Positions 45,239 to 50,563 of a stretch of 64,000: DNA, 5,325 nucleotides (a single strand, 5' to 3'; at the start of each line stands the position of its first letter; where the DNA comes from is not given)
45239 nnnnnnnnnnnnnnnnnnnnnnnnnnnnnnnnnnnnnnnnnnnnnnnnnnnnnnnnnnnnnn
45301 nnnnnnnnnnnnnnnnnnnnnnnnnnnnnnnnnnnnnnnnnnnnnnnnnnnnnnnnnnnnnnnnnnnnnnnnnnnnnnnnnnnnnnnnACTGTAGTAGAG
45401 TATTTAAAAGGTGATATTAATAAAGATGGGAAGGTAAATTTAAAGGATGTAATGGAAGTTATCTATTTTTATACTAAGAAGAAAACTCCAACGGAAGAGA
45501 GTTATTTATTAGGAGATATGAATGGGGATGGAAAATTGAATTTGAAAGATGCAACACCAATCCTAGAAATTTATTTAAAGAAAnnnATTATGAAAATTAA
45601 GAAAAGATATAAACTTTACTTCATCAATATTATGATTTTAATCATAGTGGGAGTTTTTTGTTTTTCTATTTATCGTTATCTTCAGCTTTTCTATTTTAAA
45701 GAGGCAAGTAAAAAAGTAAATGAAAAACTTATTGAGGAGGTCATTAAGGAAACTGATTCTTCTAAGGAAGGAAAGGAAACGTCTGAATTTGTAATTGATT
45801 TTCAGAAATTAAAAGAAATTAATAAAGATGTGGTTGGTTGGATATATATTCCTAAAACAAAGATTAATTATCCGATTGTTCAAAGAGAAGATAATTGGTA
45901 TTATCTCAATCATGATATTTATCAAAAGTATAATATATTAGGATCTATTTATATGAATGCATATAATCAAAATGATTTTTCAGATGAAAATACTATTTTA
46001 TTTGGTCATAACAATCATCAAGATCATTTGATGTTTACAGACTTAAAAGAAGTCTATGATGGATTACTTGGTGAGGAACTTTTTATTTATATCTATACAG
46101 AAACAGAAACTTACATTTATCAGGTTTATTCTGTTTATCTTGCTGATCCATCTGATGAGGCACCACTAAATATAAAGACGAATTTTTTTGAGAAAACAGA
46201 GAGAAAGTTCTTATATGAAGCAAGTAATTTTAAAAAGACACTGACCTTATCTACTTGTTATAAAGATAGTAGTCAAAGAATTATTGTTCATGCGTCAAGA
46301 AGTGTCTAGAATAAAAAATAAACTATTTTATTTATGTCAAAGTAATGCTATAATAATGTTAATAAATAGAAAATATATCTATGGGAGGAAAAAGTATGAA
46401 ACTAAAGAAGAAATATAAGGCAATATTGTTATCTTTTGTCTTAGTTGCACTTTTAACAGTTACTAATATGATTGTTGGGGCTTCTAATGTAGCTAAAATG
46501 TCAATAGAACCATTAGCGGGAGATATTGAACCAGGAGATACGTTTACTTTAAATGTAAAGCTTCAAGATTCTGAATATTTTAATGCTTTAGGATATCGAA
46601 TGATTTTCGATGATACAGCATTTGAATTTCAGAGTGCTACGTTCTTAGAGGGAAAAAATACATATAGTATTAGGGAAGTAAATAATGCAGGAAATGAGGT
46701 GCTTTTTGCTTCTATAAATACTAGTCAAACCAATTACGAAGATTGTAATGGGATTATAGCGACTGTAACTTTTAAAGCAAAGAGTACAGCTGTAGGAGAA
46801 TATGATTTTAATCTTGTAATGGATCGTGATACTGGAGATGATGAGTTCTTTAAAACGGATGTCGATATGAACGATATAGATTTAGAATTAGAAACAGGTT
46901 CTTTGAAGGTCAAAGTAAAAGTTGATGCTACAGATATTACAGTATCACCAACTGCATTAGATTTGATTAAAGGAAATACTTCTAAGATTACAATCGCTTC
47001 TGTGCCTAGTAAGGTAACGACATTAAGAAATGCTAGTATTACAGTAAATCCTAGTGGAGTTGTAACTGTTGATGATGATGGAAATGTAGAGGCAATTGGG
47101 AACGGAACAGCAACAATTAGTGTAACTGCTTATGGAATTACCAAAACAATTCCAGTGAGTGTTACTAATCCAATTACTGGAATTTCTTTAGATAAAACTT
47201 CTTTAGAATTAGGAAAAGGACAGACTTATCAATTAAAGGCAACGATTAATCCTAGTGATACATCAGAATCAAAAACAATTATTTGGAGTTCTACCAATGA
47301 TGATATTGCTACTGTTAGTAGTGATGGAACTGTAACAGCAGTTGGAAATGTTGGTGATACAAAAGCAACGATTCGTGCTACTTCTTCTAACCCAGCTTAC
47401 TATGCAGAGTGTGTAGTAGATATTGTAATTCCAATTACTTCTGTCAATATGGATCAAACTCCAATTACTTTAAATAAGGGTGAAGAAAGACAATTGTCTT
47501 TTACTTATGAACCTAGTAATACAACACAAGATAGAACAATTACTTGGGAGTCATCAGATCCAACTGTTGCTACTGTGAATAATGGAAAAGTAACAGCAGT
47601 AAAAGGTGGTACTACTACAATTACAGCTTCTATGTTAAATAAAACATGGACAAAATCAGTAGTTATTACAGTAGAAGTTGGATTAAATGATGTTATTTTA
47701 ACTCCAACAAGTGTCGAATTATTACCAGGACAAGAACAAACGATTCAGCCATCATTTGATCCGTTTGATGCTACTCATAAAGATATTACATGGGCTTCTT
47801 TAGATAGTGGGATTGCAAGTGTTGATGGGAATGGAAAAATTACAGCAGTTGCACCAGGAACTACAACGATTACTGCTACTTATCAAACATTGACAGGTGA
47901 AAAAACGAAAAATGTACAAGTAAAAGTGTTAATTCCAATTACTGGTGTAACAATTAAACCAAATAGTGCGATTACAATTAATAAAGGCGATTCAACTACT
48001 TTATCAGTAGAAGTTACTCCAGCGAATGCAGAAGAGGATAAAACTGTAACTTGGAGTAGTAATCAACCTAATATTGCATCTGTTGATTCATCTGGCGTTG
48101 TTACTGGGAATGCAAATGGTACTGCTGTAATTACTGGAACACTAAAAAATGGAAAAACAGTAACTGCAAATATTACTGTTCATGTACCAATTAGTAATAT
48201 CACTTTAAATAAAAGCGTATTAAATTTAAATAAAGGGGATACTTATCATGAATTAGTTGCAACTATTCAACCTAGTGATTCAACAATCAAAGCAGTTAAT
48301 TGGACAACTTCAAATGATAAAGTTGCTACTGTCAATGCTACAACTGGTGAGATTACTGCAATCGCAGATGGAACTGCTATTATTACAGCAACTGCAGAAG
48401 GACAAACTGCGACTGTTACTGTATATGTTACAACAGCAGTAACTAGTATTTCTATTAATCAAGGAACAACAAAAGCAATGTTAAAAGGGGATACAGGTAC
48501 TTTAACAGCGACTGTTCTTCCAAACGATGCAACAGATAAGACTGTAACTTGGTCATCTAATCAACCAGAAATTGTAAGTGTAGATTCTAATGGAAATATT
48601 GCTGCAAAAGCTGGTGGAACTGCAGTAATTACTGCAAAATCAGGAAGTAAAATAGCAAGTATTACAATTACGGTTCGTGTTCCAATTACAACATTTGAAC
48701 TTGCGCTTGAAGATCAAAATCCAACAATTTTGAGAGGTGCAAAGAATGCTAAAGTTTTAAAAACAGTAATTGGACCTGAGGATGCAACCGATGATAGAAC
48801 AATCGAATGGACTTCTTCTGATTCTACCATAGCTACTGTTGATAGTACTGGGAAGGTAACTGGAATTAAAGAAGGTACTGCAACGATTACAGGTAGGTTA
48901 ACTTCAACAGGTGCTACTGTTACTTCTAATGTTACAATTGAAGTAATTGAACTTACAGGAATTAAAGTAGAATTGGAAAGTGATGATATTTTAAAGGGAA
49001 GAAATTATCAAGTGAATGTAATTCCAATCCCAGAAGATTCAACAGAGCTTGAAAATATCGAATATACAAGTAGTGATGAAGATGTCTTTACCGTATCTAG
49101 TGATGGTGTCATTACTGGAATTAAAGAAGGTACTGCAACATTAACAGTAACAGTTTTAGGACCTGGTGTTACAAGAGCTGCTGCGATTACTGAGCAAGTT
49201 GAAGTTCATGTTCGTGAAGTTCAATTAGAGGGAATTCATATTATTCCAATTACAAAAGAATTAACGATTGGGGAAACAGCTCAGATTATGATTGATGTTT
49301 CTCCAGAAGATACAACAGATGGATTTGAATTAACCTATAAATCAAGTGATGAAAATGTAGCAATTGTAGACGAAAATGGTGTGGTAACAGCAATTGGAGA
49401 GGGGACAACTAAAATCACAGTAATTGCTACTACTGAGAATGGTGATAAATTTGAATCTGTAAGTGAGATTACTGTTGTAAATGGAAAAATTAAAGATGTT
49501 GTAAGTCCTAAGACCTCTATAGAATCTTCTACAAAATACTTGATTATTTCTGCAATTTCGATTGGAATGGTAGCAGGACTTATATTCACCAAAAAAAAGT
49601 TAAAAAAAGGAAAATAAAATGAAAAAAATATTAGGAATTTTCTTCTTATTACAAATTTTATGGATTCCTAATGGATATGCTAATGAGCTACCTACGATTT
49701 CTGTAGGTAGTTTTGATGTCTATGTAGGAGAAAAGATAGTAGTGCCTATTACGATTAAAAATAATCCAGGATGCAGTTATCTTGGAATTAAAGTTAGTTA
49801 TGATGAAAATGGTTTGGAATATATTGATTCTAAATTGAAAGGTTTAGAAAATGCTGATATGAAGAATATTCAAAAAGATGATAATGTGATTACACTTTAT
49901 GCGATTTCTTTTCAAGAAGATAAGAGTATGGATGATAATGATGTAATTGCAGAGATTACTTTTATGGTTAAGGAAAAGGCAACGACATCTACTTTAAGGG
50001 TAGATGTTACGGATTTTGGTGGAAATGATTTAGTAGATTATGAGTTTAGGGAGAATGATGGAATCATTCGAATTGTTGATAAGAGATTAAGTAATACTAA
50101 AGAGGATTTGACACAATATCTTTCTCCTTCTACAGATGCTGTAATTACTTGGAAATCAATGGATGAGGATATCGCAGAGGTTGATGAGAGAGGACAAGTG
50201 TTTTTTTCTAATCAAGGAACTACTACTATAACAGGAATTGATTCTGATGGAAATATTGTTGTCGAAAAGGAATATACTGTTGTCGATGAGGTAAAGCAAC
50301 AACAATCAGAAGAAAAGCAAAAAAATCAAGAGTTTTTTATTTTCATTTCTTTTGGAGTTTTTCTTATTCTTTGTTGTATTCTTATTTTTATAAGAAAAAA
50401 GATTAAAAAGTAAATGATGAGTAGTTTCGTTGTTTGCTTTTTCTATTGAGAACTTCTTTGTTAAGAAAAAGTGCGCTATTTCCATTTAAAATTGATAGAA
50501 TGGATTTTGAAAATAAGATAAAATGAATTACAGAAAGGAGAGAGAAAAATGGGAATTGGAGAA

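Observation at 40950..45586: Two distinct dockerin specificities and a cohesin+dockerin adaptor protein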

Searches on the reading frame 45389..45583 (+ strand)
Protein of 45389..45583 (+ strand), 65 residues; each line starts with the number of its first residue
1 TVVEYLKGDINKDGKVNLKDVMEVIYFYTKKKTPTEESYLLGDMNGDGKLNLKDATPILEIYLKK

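Call 65: find_homologous_proteins(query=A3, max_evalue=0.001)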
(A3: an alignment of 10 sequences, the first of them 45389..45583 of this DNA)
Query A3 (10 sequences) (65 aa, profile of the alignment): 90 proteins with E <= 0.001 among 2395 candidates.
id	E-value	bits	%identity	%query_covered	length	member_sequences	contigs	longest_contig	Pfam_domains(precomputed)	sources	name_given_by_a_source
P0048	4.1e-10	57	46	86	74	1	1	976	PF00404.25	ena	-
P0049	1.9e-9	55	45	95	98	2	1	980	PF00404.25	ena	-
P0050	2.4e-9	55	42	88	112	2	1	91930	PF00404.25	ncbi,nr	ncbi:MAG: dockerin type I repeat-containing protein, partial [Clostridia bacterium]|nr:dockerin type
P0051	3.4e-9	54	41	82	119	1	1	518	PF00404.25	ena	-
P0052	9.8e-9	53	36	94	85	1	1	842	PF00404.25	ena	-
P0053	2.1e-8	52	42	85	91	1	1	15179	PF00404.25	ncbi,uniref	ncbi:dockerin type I repeat-containing protein, partial [uncultured Ruminococcus sp.]|uniref:dockeri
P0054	2.4e-8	51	49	100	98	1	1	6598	PF00404.25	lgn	-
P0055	6.4e-8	50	40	85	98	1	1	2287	PF00404.25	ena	-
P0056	1.1e-7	49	41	88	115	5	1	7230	PF00404.25,PF13499.13,PF13202.13,PF02368.25,PF00036.39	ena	-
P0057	1.2e-7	49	40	88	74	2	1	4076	PF00404.25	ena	-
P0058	1.6e-7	49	37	83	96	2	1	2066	PF00404.25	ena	-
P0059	2.0e-7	48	33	97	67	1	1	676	PF00404.25,PF13202.13,PF00036.39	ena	-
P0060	4.2e-7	47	43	71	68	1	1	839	PF00404.25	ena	-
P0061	4.8e-7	47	32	94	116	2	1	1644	PF00404.25,PF13202.13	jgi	jgi:hypothetical protein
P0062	5.1e-7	47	47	91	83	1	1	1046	PF00404.25,PF22746.2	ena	-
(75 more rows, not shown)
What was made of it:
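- Tried and rejected: DocB profile search of the 5.8-billion-protein set (call 65).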

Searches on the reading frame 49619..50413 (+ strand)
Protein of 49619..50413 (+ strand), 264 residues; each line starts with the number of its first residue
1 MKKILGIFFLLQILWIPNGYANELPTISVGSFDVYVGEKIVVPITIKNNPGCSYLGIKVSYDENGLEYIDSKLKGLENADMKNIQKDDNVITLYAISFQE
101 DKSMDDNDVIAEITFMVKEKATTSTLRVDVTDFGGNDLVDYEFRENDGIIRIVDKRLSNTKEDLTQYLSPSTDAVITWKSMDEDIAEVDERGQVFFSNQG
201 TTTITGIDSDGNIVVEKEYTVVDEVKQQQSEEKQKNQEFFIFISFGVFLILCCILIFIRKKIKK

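Call 4: search_protein_families(library=pfam, proteins=[window:49619-50413:+], max_evalue=0.01)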
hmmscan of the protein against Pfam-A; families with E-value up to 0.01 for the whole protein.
window:49619-50413:+ (264 aa): 4 families
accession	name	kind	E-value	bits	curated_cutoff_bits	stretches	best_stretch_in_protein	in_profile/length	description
PF00963.24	Cohesin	-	2.8e-11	44.2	24.1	1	26-142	2-129/139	Cohesin domain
PF02368.24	Big_2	-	2.2e-06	28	22.8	1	162-217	20-77/79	Bacterial Ig-like domain (group 2)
PF10661.14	EssA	-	0.0014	19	24.1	1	194-257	78-140/147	WXG100 protein secretion system (Wss), protein EssA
PF13965.12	SID-1_RNA_chan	-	0.0078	15.2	28.7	1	190-257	165-234/594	dsRNA-gated channel SID-1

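Call 50: search_protein_families(library=ncbifam, proteins=[window:49619-50413:+], max_evalue=0.01)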
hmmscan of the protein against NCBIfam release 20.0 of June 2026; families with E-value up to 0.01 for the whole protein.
window:49619-50413:+ (264 aa): 0 families
